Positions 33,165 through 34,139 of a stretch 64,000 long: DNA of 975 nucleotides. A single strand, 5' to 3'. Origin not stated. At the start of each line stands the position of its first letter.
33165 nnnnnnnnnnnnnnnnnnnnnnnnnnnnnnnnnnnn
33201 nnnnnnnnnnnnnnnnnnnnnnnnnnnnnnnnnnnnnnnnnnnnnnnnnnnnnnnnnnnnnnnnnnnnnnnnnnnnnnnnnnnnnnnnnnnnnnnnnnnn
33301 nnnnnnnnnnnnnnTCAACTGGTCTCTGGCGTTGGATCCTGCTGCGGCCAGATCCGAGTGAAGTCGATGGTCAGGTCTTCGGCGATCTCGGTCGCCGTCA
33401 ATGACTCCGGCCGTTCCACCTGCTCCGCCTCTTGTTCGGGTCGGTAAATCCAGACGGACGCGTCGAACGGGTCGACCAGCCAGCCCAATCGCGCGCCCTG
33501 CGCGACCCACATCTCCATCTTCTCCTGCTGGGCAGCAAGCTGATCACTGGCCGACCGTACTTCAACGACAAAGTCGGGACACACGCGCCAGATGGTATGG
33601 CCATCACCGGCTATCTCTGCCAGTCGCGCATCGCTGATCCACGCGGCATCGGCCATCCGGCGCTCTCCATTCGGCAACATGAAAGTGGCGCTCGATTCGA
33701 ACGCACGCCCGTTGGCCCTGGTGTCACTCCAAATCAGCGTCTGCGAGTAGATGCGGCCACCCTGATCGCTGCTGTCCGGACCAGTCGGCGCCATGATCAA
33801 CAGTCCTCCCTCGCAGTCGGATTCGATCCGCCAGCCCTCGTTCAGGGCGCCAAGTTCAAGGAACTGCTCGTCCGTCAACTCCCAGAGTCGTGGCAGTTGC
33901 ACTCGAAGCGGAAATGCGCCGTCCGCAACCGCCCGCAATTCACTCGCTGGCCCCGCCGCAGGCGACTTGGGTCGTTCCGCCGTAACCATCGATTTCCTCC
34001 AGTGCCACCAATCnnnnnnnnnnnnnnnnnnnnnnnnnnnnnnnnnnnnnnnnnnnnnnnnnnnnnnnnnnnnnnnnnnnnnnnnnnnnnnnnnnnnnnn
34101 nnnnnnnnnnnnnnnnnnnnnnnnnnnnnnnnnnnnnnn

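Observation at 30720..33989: Two Uma2 endonuclease paralogs bracket tam and an AlkZ-like DNA glycosylase.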

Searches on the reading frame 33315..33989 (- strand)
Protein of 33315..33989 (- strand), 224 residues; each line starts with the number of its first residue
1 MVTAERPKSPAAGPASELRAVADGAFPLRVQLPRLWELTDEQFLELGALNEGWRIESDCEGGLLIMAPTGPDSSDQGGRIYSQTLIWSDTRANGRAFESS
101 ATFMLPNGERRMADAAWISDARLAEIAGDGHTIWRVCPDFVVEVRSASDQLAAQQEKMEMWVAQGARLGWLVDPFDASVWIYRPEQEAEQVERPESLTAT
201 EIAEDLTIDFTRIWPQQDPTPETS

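Call 4: search_protein_families(library=pfam, proteins=[window:33315-33989:-], max_evalue=0.01)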
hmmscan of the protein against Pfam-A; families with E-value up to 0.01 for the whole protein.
window:33315-33989:- (224 aa): 1 family
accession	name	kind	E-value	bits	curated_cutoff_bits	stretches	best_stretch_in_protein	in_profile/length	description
PF05685.18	Uma2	-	4.8e-30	104.7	27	1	41-209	2-170/172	Putative restriction endonuclease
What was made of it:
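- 33315..33989 (-): Uma2B, an intact 224-aa Uma2 gene lying 24 nt downstream of nifS on the same strand. It is convergent with the AlkZ-like gene and overlaps its 3' end by 47 nt. Pfam Uma2, E 4.8e-30 (call 4).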

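Call 7: search_protein_families(library=ncbifam, proteins=[window:33315-33989:-], max_evalue=0.01)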
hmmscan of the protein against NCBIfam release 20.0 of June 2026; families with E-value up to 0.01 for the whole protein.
window:33315-33989:- (224 aa): 0 families

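Call 40: search_protein_families(library=padloc, proteins=[window:33315-33989:-], max_evalue=0.01)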
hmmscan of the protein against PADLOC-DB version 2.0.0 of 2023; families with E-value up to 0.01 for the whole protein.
window:33315-33989:- (224 aa): 2 families
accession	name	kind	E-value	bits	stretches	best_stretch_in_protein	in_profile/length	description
PDLC04832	PDC-S03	-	6.8e-08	30.5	1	137-214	105-186/188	-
PDLC04833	PDC-S03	-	0.0027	15.2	1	109-185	94-172/207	-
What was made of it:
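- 33315..33989 (-): PADLOC PDC-S03, E 6.8e-08 (call 40).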

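Call 47: search_solved_structures(query=window:33315-33989:-, max_evalue=0.01, show_alignments=2)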
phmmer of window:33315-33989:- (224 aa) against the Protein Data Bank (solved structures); distinct sequences matched with E-value up to 0.01: 3.
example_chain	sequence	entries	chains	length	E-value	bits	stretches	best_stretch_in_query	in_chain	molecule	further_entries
1wdj_A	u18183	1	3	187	8.9e-17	64.9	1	37-197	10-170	hypothetical protein TT1808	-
3ot2_A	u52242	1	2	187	1.4e-09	41.4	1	125-206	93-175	Uncharacterized protein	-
9y1l_A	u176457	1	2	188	2.9e-05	27.3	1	39-215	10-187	Putative restriction endonuclease domain-containing protein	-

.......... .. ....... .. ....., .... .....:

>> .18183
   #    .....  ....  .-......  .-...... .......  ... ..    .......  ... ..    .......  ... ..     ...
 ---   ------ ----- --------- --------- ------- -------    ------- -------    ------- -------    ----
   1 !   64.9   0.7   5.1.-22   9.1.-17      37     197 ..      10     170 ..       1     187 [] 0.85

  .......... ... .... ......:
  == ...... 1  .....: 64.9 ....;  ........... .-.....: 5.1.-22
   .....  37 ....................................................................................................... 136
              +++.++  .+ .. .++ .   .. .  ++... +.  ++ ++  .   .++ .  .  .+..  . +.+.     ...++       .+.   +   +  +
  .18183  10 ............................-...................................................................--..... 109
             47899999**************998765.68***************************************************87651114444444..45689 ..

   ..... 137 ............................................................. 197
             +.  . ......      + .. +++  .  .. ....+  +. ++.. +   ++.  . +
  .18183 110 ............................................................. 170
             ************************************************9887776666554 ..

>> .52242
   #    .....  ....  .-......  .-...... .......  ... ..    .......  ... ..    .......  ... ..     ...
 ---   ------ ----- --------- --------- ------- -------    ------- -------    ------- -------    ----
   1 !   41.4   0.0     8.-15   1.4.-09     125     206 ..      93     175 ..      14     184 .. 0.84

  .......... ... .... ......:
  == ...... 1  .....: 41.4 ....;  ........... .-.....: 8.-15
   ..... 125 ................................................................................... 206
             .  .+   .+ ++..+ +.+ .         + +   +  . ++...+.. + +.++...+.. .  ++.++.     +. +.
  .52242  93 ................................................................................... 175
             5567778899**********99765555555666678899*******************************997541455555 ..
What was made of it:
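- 33315..33989 (-): PDB 1WDJ (TT1808), E 8.9e-17 (call 47).
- On Uma2 / COG4636 (PF05685): PDB 1WDJ: E 8.9e-17 (call 47).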

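Call 66: search_protein_families(library=phrogs, proteins=[window:33315-33989:-], max_evalue=0.01)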
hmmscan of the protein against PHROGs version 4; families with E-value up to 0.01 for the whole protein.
window:33315-33989:- (224 aa): 1 family
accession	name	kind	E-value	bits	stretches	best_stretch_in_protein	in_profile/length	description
phrog_16228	-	unknown function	7.5e-06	26.6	1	137-204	100-165/187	-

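Call 69: find_homologous_proteins(query=window:33315-33989:-, max_evalue=0.00001)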
Query window:33315-33989:- (224 aa): 194 proteins with E <= 0.00001 among 1255 candidates; the best 120 are listed.
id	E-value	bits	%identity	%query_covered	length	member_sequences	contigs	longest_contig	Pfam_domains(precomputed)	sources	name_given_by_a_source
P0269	2.6e-145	500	100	100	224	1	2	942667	PF05685.19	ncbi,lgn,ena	-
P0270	8.0e-133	459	92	100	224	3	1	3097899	PF05685.19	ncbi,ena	-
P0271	1.6e-104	367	76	100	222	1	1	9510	PF05685.19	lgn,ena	-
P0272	1.9e-102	360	74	97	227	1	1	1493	PF05685.19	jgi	jgi:Uma2 family endonuclease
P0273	4.0e-101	356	73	100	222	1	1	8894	PF05685.19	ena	-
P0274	1.9e-100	353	74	100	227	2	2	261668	PF05685.19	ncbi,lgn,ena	-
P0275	3.3e-100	353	73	100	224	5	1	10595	PF05685.19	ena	-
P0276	1.5e-98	347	69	100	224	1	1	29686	PF05685.19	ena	-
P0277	3.6e-97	343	69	100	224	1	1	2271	PF05685.19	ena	-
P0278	4.9e-97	342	69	100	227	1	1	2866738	PF05685.19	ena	-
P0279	3.7e-96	339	70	98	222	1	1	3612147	PF05685.19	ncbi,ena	-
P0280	9.0e-95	335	67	100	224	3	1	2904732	PF05685.19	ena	-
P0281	1.5e-93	331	69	100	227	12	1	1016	PF05685.19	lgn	-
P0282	4.4e-93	329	67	100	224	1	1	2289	PF05685.19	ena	-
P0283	1.0e-91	325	73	87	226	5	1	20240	PF05685.19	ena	-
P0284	1.4e-91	324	69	100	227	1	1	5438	PF05685.19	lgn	-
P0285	3.7e-91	323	66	100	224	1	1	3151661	PF05685.19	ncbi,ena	-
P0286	5.7e-91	322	67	97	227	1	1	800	PF05685.19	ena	-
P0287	5.9e-91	322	67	100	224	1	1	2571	PF05685.19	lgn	-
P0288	2.0e-90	321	68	94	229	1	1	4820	PF05685.19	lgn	-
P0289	4.0e-90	320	67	100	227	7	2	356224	PF05685.19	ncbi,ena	-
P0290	3.0e-89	317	67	100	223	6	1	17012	PF05685.19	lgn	-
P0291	3.3e-89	317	68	98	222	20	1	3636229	PF05685.19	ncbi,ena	-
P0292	4.3e-89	316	69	96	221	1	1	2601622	PF05685.19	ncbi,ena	-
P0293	7.1e-89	316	67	100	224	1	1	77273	PF05685.19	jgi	-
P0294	1.3e-88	315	67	97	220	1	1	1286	PF05685.19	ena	-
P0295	1.4e-87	311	65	97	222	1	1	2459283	PF05685.19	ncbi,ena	-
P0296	2.2e-87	311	64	100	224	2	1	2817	PF05685.19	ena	-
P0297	1.6e-86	308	72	85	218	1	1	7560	PF05685.19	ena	-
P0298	2.8e-86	307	68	87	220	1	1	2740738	PF05685.19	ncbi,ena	-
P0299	5.4e-86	306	68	96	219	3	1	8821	PF05685.19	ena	-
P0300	1.1e-84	302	62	100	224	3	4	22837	PF05685.19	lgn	-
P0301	4.1e-84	300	63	100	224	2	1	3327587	PF05685.19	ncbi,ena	-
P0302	2.0e-83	298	61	100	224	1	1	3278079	PF05685.19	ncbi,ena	-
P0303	2.0e-83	298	62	100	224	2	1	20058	PF05685.19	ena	-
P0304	2.2e-83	298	64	96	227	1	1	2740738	PF05685.19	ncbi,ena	-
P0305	3.0e-83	297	63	100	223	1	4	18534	PF05685.19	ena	-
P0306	3.2e-83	297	65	91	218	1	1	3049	PF05685.19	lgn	-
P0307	7.4e-83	296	63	100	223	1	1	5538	PF05685.19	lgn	-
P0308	8.3e-83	296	65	100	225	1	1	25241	PF05685.19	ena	-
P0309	1.0e-82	295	64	100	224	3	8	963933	PF05685.19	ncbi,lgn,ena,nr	ncbi:MAG: Uma2 family endonuclease [Chloroflexi bacterium]|nr:Uma2 family endonuclease [Chloroflexot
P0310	3.1e-82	294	63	100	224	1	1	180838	PF05685.19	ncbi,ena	-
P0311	2.2e-81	291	58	100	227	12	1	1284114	PF05685.19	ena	-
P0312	1.6e-80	288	63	100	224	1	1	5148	PF05685.19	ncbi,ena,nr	ncbi:MAG: Uma2 family endonuclease [Chloroflexi bacterium]|nr:Uma2 family endonuclease [Chloroflexot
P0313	3.2e-80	287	63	100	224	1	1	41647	PF05685.19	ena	-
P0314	1.3e-79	285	63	97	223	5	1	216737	PF05685.19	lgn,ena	-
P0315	5.6e-79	283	67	87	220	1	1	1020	PF05685.19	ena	-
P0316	9.1e-79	282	58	100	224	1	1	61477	PF05685.19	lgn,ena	-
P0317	1.5e-78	282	61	100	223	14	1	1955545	PF05685.19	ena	-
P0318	8.8e-78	279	60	97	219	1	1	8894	PF05685.19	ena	-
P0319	1.4e-77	279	60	100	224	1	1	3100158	PF05685.19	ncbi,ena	-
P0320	3.3e-77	277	80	64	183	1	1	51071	PF05685.19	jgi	jgi:Uma2 family endonuclease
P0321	8.4e-77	276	60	97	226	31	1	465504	PF05685.19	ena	-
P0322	1.7e-76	275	60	100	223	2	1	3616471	PF05685.19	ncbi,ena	-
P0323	2.0e-76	275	62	97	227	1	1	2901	PF05685.19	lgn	-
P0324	1.1e-75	272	59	100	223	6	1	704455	PF05685.19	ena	-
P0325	1.2e-75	272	66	88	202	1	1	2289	PF05685.19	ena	-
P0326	3.9e-75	271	61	97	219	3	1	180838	PF05685.19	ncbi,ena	-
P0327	6.3e-75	270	60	100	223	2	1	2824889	PF05685.19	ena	-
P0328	7.2e-75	270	60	97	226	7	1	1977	PF05685.19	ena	-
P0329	1.2e-74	269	59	97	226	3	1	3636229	PF05685.19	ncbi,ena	-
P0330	5.1e-74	267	64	87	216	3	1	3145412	PF05685.19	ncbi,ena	-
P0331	9.2e-74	266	58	100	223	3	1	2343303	PF05685.19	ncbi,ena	-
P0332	1.5e-73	265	58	100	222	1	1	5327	PF05685.19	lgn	-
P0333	2.5e-73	265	58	100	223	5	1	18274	PF05685.19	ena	-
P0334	4.4e-72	261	60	97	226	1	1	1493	PF05685.19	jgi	jgi:Uma2 family endonuclease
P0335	7.0e-72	260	63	87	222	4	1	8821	PF05685.19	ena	-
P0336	7.4e-72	260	56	100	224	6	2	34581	PF05685.19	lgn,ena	-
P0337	7.9e-72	260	61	89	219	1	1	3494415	PF05685.19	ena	-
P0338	3.7e-71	258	67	79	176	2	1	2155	PF05685.19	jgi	-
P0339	6.6e-71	257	61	89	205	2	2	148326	PF05685.19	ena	-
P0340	2.7e-70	255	75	71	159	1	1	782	PF05685.19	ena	-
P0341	4.6e-70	254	70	71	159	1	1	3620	PF05685.19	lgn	-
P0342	1.0e-69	253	60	88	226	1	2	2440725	PF05685.19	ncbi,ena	-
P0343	4.8e-67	244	58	91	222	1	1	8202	PF05685.19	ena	-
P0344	9.0e-66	240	57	100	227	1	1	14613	PF05685.19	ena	-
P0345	2.4e-56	209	75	55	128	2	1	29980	PF05685.19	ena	-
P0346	6.8e-56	208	53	84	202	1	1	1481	PF05685.19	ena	-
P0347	9.1e-56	207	68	69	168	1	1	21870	PF05685.19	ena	-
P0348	1.2e-55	207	56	84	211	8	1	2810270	PF05685.19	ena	-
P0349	1.2e-54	204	49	96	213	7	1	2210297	PF05685.19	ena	-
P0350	2.4e-54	203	50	96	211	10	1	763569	PF05685.19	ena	-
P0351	1.1e-52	197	49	84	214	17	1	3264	PF05685.19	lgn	-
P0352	1.8e-52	196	50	84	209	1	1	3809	PF05685.19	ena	-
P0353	1.9e-52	196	49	84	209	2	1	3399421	PF05685.19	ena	-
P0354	2.1e-52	196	50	84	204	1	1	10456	PF05685.19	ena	-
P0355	9.6e-52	194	46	95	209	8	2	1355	PF05685.19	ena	-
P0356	1.4e-51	194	61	68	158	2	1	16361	PF05685.19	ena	-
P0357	3.4e-51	192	49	84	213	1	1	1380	PF05685.19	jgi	-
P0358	1.1e-50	191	52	84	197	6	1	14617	PF05685.19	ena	-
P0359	1.8e-50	190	47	95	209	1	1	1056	PF05685.19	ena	-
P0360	2.4e-50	190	47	83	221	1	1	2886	PF05685.19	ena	-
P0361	4.5e-50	189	49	83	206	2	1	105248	PF05685.19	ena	-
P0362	3.3e-49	186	46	85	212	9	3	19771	PF05685.19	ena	-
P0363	7.3e-48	181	45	85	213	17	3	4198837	PF05685.19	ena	-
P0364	1.3e-47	181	50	85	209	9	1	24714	PF05685.19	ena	-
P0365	2.1e-47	180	68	54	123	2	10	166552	PF05685.19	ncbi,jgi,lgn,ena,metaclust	metaclust:\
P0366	4.0e-45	172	43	96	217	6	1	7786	PF05685.19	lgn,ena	-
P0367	1.3e-44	171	47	83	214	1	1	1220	PF05685.19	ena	-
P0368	4.0e-44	169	47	96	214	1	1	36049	PF05685.19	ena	-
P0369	4.3e-44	169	44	96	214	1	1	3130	PF05685.19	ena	-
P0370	1.1e-43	168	44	83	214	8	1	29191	PF05685.19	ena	-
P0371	3.0e-43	166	42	96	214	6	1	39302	PF05685.19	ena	-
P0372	7.5e-43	165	44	96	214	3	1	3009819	PF05685.19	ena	-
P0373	1.3e-42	164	44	83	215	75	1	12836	PF05685.19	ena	-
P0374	1.4e-42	164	41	96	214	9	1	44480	PF05685.19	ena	-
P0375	4.1e-42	163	51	70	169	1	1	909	PF05685.19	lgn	-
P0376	4.5e-42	162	42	96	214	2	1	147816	PF05685.19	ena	-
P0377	1.8e-41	160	63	56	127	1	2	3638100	PF05685.19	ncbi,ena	-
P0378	2.0e-41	160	44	83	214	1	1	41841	PF05685.19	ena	-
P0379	3.1e-41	160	41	96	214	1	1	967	PF05685.19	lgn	-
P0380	3.8e-41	159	42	96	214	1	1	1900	PF05685.19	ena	-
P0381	4.3e-41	159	43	83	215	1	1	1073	PF05685.19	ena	-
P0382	4.6e-41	159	43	83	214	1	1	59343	PF05685.19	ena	-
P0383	6.3e-41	159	43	84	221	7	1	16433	PF05685.19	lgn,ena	-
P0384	7.8e-41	158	44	83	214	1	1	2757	PF05685.19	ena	-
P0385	1.4e-40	158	41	84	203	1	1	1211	PF05685.19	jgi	jgi:Uma2 family endonuclease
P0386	1.9e-40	157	44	92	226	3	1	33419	PF05685.19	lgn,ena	-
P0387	2.5e-40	157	41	96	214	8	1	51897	PF05685.19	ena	-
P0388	3.8e-40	156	42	96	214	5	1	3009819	PF05685.19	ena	-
